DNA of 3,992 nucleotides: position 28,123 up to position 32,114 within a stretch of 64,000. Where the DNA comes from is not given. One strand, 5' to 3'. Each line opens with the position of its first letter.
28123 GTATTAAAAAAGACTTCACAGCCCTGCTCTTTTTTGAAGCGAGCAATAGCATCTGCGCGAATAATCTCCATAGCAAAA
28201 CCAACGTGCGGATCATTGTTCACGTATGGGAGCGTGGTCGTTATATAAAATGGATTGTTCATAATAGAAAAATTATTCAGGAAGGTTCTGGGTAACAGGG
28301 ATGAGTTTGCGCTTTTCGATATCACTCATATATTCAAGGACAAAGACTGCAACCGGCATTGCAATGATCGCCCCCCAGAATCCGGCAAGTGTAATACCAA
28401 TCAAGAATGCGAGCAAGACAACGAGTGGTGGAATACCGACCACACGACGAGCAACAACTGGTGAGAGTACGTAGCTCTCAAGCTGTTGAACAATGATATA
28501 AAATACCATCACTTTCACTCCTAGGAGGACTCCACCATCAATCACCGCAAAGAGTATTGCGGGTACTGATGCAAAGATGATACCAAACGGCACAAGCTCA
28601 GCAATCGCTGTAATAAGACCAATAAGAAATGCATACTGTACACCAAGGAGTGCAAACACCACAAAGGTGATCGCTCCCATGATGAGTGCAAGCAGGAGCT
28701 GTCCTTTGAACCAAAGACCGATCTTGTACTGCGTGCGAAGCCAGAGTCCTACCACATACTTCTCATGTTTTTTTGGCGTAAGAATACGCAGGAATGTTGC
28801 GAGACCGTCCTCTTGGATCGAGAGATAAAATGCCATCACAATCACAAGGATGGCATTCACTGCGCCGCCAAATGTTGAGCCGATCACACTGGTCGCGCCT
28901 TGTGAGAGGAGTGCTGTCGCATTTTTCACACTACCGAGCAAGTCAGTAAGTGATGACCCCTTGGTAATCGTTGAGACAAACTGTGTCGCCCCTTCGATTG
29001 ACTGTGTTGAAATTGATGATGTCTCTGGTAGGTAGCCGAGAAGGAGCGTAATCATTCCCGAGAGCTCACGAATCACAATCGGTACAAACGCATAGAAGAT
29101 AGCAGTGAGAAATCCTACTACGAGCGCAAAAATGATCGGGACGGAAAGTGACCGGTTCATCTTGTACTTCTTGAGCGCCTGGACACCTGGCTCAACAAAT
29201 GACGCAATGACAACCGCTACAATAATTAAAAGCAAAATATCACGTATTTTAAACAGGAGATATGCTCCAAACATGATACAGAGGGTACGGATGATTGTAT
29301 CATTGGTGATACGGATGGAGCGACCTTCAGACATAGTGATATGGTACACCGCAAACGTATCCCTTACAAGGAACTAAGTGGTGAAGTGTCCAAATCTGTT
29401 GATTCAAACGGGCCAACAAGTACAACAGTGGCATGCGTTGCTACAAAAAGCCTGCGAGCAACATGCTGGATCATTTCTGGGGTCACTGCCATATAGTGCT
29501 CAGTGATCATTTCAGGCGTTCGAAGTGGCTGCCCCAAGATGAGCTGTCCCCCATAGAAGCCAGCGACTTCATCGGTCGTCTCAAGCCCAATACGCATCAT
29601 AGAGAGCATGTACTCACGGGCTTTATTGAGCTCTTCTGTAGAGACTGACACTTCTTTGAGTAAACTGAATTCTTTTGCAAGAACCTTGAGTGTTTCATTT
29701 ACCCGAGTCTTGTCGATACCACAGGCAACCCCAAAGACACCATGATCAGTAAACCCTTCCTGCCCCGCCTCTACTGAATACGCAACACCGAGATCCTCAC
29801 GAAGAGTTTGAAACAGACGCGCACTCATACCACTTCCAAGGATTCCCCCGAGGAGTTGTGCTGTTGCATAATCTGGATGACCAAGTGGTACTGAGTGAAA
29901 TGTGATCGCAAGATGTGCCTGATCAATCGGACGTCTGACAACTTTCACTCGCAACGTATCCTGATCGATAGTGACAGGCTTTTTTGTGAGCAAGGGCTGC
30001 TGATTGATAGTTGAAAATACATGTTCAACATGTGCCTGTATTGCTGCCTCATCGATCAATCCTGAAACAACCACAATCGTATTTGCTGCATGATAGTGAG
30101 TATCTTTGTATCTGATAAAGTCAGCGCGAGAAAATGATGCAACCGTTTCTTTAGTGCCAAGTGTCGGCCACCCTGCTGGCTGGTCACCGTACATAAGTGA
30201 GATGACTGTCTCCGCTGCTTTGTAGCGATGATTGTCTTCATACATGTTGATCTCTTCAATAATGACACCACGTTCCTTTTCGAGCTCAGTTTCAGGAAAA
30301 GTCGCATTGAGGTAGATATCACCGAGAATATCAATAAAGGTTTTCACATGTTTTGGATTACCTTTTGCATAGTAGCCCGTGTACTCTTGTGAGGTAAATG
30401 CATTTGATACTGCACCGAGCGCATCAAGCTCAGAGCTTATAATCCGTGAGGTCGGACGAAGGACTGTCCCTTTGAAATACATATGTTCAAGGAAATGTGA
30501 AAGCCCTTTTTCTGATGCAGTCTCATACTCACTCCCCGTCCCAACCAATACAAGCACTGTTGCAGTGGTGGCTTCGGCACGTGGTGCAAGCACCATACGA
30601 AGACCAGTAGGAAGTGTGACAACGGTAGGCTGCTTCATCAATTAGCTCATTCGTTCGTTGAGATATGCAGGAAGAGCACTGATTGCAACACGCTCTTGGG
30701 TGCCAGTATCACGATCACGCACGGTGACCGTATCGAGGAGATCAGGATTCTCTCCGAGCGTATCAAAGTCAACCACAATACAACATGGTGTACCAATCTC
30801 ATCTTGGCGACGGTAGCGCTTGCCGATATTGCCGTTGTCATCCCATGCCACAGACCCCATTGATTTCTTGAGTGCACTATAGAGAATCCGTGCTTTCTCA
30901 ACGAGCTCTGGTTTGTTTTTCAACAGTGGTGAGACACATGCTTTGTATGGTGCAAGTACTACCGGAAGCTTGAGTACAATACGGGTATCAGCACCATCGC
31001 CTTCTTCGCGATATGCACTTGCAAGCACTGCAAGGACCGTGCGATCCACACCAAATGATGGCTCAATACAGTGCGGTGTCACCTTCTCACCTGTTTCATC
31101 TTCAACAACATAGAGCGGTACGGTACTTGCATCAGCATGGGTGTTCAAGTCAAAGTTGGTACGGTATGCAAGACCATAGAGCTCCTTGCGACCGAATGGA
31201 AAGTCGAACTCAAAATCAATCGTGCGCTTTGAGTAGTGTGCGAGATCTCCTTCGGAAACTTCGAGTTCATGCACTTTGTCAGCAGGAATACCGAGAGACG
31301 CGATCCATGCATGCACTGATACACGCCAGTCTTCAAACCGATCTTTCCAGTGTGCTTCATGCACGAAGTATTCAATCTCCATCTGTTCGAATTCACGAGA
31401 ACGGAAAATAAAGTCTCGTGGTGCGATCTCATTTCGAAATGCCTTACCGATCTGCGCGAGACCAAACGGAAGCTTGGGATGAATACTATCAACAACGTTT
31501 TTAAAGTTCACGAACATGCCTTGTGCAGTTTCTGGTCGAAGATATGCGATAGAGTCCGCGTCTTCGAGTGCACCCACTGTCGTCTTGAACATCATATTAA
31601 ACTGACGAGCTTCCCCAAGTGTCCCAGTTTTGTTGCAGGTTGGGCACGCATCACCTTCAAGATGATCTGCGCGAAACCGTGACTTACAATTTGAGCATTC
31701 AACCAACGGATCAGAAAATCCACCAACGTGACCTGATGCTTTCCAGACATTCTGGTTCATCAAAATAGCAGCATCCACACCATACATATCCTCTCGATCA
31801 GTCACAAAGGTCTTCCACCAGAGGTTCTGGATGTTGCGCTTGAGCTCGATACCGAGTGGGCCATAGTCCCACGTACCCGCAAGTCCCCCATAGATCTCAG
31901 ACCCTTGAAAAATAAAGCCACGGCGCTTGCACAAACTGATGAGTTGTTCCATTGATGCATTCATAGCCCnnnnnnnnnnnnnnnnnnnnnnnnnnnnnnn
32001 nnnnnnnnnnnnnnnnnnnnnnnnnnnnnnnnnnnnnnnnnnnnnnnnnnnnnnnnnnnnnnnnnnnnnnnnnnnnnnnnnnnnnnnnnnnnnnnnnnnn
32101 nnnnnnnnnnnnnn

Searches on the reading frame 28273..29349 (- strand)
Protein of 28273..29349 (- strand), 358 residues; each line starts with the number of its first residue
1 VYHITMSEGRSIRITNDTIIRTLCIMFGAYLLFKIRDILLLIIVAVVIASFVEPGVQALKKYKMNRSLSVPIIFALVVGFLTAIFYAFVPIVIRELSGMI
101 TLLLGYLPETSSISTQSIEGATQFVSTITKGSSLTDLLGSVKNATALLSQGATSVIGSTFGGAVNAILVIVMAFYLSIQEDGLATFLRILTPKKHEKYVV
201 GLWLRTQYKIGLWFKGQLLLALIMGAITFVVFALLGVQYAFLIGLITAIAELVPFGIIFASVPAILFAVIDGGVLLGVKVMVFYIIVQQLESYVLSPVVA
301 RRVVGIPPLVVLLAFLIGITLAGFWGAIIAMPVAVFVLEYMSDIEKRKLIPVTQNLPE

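Call 41: search_protein_families(library=pfam, proteins=[window:28273-29349:-], max_evalue=0.001)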
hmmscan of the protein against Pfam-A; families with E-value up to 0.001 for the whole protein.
window:28273-29349:- (358 aa): 1 family
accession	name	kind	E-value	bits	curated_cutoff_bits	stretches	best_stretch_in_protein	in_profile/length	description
PF01594.21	AI-2E_transport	-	3.3e-54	184.7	34.3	1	23-342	6-324/327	AI-2E family transporter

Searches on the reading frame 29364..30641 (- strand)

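Call 41: search_protein_families(library=pfam, proteins=[window:29364-30641:-], max_evalue=0.001)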
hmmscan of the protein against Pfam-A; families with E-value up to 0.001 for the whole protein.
window:29364-30641:- (425 aa): 2 families
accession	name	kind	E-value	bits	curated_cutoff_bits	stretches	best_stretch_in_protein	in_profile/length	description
PF05193.26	Peptidase_M16_C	-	1.4e-38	133.1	23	1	169-343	1-179/181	Peptidase M16 inactive domain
PF00675.25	Peptidase_M16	-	9.3e-34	116.9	22.3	1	16-163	2-148/149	Insulinase (Peptidase family M16)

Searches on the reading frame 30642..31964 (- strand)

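Call 41: search_protein_families(library=pfam, proteins=[window:30642-31964:-], max_evalue=0.001)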
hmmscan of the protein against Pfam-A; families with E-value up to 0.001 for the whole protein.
window:30642-31964:- (440 aa): 2 families
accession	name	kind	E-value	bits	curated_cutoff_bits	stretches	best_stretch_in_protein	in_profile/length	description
PF03129.25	HGTP_anticodon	-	6.4e-17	61.9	21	1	341-437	1-93/94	Anticodon binding domain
PF00587.30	tRNA-synt_2b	-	1.6e-16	61.3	29.3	1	138-315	9-177/179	tRNA synthetase class II core domain (G, H, P, S and T)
